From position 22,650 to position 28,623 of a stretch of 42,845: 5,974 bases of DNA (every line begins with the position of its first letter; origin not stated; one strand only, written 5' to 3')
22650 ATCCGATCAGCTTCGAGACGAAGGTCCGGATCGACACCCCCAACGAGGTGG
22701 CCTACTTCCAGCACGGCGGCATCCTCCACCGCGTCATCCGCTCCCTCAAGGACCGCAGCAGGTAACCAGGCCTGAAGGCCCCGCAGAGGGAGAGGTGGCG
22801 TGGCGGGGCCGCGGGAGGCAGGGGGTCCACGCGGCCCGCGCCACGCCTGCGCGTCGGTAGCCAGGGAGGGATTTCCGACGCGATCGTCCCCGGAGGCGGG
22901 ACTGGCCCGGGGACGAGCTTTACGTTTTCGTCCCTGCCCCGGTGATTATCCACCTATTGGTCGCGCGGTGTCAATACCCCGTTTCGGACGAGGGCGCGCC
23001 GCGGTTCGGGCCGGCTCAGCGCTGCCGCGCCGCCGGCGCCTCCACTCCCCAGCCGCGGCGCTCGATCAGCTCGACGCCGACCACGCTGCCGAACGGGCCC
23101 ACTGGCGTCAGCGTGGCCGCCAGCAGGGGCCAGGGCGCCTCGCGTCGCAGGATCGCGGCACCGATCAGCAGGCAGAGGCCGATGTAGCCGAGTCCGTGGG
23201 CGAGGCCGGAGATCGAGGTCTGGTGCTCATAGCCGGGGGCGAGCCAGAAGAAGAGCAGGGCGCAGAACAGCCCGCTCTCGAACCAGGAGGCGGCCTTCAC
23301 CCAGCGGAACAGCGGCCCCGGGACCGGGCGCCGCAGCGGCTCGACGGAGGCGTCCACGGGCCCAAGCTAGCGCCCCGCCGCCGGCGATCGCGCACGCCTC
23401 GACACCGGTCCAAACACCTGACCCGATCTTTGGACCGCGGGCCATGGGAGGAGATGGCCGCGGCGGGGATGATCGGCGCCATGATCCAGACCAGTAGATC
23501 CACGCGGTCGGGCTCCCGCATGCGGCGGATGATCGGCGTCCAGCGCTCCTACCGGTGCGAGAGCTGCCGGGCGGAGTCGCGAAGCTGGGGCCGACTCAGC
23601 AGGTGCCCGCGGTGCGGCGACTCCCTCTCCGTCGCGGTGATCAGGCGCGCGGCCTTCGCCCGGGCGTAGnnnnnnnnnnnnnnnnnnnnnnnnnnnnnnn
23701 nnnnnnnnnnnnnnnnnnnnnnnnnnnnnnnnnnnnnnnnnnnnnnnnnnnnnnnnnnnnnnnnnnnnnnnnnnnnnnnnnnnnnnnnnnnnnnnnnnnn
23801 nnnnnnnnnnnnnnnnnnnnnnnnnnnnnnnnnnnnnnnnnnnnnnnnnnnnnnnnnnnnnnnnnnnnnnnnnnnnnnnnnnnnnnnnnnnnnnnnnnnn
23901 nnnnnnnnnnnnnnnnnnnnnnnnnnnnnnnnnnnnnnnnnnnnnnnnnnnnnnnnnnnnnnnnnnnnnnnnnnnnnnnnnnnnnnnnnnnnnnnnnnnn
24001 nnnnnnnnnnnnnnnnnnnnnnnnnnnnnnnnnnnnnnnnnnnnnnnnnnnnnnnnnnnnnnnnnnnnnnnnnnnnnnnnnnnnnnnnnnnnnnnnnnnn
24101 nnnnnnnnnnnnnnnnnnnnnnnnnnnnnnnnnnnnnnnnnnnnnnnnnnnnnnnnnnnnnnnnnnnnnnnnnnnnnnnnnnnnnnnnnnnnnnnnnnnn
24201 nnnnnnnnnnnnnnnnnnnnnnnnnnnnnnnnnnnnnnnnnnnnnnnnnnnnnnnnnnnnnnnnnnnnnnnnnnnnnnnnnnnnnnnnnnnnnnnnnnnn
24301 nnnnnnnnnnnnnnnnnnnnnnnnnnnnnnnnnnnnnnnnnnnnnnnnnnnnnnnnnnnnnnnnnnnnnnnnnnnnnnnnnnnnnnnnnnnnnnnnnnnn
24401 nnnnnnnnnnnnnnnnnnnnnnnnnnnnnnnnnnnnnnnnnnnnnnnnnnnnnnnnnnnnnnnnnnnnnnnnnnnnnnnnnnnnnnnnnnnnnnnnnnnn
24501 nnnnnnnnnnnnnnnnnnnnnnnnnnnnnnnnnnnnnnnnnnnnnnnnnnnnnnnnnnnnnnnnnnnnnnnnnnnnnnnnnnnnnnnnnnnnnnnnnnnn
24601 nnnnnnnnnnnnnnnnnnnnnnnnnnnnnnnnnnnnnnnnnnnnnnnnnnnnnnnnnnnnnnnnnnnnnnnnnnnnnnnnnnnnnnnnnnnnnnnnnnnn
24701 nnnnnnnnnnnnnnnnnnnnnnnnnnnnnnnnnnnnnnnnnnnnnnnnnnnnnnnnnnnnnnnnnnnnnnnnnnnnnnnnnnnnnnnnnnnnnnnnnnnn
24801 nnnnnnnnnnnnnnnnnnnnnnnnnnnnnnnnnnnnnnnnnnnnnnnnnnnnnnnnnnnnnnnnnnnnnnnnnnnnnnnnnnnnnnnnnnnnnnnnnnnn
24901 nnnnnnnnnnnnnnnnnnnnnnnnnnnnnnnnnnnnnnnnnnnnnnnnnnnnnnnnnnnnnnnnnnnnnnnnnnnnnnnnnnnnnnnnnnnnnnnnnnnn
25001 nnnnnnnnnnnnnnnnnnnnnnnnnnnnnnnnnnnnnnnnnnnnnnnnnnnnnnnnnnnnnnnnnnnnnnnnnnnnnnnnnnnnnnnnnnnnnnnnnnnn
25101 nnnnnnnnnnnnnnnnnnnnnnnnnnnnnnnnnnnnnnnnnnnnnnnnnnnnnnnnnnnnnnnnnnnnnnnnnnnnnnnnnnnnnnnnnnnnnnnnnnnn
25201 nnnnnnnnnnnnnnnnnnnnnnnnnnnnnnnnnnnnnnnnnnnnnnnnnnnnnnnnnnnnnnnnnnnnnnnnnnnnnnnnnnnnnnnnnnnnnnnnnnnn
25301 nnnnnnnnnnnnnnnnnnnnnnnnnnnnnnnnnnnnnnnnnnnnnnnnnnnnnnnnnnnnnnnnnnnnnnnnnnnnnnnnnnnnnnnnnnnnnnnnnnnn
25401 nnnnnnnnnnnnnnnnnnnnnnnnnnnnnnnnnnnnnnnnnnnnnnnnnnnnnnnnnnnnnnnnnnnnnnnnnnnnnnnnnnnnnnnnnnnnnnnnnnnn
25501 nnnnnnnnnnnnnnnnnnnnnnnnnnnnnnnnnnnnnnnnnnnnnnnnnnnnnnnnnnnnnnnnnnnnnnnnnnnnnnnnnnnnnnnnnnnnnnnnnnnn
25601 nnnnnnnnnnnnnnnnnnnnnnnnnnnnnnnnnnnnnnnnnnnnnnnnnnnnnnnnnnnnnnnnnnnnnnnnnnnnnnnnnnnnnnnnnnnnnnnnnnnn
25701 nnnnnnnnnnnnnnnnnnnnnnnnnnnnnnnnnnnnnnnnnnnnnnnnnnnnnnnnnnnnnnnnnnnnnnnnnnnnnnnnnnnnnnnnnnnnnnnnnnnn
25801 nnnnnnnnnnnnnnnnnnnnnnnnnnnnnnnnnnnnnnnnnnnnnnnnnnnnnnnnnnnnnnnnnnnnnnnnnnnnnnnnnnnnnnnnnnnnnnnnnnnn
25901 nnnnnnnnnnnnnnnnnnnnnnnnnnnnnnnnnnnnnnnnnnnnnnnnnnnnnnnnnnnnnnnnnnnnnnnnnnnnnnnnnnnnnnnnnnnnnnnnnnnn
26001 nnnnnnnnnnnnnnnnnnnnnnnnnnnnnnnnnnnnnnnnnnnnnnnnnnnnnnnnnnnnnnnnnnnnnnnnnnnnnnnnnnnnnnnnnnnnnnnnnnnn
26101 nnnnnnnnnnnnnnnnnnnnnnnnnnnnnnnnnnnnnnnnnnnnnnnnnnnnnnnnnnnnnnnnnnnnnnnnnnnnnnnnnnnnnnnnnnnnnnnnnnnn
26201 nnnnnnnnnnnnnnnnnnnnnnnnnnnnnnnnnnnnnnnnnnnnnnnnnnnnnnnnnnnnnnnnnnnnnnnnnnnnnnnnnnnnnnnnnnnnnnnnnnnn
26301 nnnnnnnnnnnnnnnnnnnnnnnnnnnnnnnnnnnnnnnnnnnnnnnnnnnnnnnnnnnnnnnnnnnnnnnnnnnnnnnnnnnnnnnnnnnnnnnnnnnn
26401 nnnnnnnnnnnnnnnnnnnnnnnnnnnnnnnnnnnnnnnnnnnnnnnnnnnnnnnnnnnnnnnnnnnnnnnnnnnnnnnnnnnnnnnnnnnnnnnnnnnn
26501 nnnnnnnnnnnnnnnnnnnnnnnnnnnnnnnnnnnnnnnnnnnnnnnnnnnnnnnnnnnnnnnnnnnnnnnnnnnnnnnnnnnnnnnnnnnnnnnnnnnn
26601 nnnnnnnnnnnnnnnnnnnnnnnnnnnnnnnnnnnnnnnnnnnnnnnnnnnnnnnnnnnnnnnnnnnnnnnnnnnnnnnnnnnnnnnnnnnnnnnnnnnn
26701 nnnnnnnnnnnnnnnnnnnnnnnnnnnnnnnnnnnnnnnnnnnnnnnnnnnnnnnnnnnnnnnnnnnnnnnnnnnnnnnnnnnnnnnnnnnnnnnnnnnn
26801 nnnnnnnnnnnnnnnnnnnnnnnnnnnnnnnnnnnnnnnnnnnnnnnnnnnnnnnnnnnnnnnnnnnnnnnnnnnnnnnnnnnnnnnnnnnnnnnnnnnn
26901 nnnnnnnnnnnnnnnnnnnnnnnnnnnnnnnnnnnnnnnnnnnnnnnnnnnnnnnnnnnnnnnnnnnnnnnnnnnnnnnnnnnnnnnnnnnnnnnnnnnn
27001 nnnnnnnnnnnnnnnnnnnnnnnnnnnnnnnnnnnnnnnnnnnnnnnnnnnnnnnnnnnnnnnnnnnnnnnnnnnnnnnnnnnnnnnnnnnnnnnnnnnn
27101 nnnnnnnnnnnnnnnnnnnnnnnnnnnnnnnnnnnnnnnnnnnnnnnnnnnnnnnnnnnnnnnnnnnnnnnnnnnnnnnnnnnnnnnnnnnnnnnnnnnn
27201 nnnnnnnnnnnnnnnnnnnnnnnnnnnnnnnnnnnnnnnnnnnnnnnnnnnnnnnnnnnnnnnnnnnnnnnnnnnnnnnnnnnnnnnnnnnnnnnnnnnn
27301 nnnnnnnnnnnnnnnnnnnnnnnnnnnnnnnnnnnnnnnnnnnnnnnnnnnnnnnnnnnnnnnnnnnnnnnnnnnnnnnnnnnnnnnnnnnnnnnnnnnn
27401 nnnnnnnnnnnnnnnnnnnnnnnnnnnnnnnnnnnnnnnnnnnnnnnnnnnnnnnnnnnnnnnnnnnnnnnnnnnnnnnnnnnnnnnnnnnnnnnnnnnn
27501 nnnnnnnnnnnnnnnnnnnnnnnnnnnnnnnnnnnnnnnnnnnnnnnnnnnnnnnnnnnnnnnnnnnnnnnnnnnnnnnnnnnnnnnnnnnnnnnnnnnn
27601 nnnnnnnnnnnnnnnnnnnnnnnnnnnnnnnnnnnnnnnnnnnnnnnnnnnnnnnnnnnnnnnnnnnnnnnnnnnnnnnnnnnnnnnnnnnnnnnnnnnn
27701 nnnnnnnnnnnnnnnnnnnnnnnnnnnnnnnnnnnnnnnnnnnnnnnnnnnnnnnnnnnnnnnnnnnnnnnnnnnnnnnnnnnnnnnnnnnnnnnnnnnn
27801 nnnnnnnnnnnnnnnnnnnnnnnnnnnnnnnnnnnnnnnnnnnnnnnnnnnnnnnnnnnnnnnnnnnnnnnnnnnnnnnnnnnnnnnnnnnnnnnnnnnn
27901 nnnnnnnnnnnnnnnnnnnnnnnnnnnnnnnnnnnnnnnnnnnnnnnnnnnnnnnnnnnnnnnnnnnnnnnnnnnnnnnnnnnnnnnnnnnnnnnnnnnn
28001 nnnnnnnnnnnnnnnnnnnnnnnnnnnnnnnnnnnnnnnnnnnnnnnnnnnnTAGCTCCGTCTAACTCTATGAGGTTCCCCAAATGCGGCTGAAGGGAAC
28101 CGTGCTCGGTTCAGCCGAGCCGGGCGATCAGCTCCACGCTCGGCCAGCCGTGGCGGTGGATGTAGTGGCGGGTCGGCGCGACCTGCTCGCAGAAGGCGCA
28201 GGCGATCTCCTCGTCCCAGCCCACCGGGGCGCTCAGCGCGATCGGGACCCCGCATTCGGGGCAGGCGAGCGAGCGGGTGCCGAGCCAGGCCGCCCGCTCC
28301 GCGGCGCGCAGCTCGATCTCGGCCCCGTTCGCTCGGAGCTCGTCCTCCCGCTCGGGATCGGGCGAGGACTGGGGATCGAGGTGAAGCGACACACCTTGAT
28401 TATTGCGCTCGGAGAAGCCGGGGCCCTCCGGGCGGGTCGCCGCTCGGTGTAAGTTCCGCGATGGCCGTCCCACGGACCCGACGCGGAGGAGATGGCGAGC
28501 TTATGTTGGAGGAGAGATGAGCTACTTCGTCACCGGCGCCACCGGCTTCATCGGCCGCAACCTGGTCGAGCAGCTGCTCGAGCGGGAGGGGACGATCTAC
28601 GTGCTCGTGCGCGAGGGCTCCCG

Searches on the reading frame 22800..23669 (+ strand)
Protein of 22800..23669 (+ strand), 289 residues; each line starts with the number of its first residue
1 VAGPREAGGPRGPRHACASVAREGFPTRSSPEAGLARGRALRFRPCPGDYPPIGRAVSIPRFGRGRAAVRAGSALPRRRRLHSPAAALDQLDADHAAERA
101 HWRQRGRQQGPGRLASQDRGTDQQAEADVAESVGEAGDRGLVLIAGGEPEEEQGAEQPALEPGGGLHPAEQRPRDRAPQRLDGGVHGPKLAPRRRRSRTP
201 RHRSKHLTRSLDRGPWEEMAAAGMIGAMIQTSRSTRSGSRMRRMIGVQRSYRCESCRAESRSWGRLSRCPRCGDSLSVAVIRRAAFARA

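Call 77: search_protein_families(library=pfam, proteins=[window:22800-23669:+], max_evalue=0.1)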
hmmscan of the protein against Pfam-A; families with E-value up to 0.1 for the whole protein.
window:22800-23669:+ (289 aa): 4 families
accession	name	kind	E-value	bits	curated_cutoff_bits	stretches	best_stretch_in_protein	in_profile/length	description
PF23455.1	DUF7129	-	0.018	15.2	30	1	250-276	11-37/45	Domain of unknown function (DUF7129)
PF09723.15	Zn_ribbon_8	-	0.021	15.3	34.4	1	251-274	6-34/41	Zinc ribbon domain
PF07191.17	Zn_ribbon_6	-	0.05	14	25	1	247-278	13-41/67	Double zinc ribbon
PF18912.6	DZR_2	-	0.099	12.9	27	0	248-276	19-46/56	Double zinc ribbon domain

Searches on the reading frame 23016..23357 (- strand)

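Call 77: search_protein_families(library=pfam, proteins=[window:23016-23357:-], max_evalue=0.1)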
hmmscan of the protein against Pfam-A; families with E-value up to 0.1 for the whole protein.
window:23016-23357:- (113 aa): 1 family
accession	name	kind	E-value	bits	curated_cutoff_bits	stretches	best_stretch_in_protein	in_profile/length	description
PF12823.12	DUF3817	-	0.0015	19.7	27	1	18-93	2-78/85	Domain of unknown function (DUF3817)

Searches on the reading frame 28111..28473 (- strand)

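Call 77: search_protein_families(library=pfam, proteins=[window:28111-28473:-], max_evalue=0.1)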
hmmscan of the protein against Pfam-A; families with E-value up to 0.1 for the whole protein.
window:28111-28473:- (120 aa): 1 family
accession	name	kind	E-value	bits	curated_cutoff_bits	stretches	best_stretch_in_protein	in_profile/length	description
PF25169.1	DUF7830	-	0.055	13.8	27.5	0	54-81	19-47/72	Domain of unknown function (DUF7830)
